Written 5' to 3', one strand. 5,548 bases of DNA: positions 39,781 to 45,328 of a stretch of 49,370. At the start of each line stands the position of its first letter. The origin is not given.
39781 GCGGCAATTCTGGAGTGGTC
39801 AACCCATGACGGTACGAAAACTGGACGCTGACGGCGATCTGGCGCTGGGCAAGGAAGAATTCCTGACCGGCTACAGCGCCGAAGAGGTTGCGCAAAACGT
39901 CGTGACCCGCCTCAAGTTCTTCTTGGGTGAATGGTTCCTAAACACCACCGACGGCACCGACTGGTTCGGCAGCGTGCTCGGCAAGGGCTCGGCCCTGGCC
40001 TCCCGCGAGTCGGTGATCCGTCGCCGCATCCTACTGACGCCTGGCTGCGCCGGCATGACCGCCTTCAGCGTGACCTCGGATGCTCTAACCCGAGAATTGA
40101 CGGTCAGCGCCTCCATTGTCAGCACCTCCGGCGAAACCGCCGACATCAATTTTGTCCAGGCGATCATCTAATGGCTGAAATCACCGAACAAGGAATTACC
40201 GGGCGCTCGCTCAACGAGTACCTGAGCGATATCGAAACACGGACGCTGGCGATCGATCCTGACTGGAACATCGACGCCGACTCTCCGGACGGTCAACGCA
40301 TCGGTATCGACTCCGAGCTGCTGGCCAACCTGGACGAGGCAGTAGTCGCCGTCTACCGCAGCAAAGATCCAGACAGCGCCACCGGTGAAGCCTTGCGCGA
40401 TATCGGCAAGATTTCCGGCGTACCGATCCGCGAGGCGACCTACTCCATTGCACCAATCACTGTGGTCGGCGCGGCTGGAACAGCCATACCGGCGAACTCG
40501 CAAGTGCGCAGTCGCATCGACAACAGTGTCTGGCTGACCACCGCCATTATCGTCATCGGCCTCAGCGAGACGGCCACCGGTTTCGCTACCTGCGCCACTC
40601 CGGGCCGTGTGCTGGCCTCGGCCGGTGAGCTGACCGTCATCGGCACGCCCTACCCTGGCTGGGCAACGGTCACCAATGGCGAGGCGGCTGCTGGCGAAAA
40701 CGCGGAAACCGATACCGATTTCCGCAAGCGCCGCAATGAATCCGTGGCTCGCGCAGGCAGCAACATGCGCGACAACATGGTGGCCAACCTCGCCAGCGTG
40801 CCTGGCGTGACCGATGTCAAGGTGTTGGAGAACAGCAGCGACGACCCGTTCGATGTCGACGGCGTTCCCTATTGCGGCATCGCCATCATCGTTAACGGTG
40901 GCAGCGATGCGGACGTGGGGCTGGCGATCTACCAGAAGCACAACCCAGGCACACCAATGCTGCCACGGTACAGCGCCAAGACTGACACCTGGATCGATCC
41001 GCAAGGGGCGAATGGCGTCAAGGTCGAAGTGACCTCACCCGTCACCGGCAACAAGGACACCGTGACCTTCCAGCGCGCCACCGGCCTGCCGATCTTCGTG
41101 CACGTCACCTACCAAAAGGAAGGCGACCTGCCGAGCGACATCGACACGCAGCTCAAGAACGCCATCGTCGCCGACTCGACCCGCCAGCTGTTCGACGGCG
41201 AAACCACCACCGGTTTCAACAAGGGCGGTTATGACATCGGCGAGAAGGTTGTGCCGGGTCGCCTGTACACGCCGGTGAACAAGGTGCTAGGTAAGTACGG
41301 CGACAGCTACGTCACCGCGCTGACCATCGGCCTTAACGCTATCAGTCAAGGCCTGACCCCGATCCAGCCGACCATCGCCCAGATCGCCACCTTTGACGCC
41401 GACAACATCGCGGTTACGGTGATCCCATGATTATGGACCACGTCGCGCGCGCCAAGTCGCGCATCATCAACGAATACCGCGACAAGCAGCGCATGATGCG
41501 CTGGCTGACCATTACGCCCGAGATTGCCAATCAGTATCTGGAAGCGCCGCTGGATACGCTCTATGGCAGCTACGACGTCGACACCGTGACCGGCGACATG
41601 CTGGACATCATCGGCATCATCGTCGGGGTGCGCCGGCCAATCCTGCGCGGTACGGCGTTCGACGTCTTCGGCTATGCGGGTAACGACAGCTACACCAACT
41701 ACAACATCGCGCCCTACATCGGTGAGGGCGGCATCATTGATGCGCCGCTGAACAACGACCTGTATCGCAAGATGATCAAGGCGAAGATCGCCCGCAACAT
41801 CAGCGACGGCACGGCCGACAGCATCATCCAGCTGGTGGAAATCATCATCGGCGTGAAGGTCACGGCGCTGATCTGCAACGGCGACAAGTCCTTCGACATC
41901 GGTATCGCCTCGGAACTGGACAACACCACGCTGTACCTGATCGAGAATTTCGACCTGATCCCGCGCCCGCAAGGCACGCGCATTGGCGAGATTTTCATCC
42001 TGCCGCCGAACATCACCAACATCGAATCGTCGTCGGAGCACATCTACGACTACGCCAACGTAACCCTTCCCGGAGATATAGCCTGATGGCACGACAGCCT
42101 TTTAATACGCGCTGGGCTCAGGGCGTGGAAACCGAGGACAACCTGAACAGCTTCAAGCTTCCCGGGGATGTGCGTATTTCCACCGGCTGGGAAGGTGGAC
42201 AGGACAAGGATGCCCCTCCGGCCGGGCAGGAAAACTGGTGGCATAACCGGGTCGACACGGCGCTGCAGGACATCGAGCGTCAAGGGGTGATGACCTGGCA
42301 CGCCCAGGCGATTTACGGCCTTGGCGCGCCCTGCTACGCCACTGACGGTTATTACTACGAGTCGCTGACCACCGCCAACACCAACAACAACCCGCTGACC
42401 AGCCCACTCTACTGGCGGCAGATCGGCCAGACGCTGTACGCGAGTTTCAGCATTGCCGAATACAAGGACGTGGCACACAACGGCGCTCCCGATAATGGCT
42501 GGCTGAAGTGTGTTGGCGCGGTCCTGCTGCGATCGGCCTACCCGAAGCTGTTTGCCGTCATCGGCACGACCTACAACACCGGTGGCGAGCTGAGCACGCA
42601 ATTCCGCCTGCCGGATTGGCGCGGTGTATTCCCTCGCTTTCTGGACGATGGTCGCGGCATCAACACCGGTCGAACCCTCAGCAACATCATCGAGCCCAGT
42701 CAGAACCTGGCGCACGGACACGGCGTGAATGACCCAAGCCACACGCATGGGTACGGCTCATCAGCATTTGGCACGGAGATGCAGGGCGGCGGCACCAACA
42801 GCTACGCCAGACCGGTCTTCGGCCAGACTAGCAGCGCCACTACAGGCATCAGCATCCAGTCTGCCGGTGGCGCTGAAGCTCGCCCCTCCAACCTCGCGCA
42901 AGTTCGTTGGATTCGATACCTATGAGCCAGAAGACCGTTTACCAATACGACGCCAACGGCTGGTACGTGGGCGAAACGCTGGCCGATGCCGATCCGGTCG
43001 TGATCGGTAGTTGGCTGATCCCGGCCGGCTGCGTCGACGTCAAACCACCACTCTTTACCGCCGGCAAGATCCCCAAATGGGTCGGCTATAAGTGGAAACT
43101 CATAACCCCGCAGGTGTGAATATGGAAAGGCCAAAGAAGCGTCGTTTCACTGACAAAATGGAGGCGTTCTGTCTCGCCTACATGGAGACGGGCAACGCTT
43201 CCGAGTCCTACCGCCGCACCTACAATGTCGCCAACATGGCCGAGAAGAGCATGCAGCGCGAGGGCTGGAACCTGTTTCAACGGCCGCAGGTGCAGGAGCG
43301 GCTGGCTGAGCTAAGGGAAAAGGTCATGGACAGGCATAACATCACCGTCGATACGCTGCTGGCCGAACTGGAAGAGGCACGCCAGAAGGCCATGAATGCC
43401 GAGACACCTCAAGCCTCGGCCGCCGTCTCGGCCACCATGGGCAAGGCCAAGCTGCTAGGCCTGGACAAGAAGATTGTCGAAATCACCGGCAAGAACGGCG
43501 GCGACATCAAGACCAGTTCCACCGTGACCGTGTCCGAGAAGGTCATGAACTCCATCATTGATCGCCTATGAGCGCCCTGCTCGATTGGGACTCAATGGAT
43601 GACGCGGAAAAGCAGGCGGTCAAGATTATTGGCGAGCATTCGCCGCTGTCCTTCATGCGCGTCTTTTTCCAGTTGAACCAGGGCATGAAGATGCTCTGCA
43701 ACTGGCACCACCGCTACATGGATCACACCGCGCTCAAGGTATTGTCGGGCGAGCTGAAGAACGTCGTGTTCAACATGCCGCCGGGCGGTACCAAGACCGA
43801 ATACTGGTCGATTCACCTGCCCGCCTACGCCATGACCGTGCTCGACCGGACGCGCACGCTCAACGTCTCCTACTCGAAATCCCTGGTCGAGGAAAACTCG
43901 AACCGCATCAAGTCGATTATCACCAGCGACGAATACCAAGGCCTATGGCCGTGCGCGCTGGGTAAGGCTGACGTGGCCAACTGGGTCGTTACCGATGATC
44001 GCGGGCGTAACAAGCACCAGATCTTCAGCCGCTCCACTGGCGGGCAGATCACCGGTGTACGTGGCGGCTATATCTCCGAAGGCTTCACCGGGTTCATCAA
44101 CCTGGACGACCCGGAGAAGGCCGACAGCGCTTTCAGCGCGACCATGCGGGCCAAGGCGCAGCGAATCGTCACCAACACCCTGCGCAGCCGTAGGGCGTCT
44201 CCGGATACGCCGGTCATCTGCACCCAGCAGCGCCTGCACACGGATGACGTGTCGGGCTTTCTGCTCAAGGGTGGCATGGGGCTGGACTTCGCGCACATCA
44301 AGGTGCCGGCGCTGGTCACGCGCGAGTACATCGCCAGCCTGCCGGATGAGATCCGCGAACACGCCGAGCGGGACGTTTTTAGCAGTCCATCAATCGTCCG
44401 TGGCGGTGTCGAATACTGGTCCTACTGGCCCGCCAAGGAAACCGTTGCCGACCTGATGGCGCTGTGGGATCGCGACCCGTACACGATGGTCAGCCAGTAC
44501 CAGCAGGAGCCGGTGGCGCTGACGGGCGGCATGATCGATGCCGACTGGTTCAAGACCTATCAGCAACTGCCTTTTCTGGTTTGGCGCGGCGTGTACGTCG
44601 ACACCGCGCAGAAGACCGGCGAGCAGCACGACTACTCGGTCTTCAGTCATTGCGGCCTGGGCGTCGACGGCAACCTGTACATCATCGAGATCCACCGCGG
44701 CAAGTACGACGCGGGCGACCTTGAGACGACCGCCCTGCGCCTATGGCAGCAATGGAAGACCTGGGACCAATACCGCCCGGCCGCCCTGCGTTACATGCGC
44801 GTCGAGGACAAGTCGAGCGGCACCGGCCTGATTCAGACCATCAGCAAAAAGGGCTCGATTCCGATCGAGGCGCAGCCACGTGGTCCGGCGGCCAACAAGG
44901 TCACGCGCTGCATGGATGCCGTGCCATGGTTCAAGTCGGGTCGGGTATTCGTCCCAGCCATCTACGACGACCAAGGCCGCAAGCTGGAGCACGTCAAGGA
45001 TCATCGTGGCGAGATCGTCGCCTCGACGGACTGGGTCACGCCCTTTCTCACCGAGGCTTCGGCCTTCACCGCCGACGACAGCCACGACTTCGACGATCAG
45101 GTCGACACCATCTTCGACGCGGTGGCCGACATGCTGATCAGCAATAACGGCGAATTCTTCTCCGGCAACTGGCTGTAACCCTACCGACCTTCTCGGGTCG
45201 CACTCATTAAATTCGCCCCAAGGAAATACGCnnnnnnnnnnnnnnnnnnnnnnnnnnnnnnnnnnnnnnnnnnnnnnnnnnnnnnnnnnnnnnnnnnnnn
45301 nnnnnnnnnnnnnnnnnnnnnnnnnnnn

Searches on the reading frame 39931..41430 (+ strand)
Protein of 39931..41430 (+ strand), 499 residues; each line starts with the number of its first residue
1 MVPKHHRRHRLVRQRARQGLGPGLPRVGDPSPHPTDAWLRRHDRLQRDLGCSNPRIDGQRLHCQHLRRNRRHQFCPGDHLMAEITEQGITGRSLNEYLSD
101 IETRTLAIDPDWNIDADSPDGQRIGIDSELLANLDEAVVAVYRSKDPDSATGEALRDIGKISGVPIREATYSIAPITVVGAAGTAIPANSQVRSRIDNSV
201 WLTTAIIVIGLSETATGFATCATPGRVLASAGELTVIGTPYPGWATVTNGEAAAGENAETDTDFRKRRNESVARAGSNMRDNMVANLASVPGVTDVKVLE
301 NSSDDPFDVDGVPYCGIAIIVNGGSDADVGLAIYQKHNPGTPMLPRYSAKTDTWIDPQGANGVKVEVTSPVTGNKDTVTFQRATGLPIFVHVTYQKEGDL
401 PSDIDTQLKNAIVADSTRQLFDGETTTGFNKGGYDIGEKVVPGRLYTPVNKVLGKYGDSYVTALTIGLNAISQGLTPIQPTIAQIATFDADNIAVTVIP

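Call 56: search_protein_families(library=phrogs, proteins=[window:39931-41430:+], max_evalue=0.001)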
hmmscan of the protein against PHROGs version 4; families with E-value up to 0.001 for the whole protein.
window:39931-41430:+ (499 aa): 2 families
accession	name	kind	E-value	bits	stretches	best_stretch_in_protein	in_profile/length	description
phrog_6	-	tail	2.8e-55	189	1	80-497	58-407/548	baseplate wedge subunit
phrog_30339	-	unknown function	0.00088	20.2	0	116-192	49-125/150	-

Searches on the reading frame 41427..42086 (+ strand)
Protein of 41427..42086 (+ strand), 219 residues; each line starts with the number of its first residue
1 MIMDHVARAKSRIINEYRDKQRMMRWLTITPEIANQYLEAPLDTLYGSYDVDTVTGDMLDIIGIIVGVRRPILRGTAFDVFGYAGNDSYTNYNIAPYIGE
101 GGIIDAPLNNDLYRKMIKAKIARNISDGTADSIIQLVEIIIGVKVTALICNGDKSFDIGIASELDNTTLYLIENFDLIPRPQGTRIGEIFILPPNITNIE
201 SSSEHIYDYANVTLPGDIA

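Call 56: search_protein_families(library=phrogs, proteins=[window:41427-42086:+], max_evalue=0.001)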
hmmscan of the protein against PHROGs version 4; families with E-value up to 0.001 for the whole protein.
window:41427-42086:+ (219 aa): 4 families
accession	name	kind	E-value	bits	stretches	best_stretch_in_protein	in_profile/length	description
phrog_587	-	head and packaging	1.5e-41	143.9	1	3-191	19-209/392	structural protein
phrog_6277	-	unknown function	6.9e-11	43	1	3-70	6-72/280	-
phrog_1160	-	tail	1.1e-06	28.7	1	110-146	89-125/528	baseplate protein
phrog_22472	-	unknown function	2.9e-05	24.7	0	17-70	20-73/302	-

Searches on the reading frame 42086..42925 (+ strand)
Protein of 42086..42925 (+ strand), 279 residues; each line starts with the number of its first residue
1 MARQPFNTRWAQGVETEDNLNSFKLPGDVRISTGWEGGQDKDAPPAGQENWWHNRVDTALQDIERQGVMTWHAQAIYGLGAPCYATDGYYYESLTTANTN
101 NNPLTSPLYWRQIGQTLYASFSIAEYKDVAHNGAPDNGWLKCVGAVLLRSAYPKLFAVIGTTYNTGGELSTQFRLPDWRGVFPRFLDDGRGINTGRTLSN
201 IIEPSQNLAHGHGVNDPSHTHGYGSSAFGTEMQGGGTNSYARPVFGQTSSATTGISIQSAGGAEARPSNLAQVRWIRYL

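Call 56: search_protein_families(library=phrogs, proteins=[window:42086-42925:+], max_evalue=0.001)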
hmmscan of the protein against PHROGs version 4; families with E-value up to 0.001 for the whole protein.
window:42086-42925:+ (279 aa): 20 families
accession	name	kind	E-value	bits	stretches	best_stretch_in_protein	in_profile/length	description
phrog_523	-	tail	7.9e-27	95.3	1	134-271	499-630/673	tail collar fiber protein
phrog_327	-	tail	3.6e-24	87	1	107-277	300-440/618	tail protein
phrog_1858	-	tail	1.2e-22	80.8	1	134-277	150-292/1018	tail fiber protein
phrog_3100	-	tail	9.3e-17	63.4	1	134-271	230-374/382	tail fiber protein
phrog_25747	-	tail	1.9e-15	56.9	1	130-254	687-805/901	tail fiber protein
phrog_2282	-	tail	4.5e-13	50.1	1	6-112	10-106/547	tail fiber protein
phrog_14307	-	unknown function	1.7e-12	48.2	1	136-200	62-115/137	-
phrog_8469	-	tail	3e-11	44.2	1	131-227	140-210/303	tail fiber protein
phrog_38759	-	unknown function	4.8e-11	42.8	1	134-278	766-920/920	-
phrog_4849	-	tail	6.4e-10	39.2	1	138-230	567-677/788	tail protein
phrog_6256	-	tail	2.8e-09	37.6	1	133-242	300-385/686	tail fiber protein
phrog_9116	-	tail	2.8e-09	37.3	1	134-187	71-123/455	tail protein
phrog_8147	-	tail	2.5e-07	31.1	1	2-120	3-123/436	tail fiber protein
phrog_20472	-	unknown function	3.4e-07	30.9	1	135-273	238-360/366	-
phrog_19618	-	tail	6.4e-07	29.7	1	100-224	115-224/387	tail collar protein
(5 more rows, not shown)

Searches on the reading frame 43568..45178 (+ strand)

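Call 56: search_protein_families(library=phrogs, proteins=[window:43568-45178:+], max_evalue=0.001)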
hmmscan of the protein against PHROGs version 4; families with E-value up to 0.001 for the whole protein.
window:43568-45178:+ (536 aa): 3 families
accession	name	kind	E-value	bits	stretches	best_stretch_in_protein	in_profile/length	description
phrog_38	-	head and packaging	5.2e-99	333.9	1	13-528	261-709/760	terminase large subunit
phrog_4758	-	head and packaging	2.2e-45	155.9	1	9-255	3-242/243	terminase large subunit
phrog_5573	-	head and packaging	1.7e-33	117.1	1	289-525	33-237/250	terminase large subunit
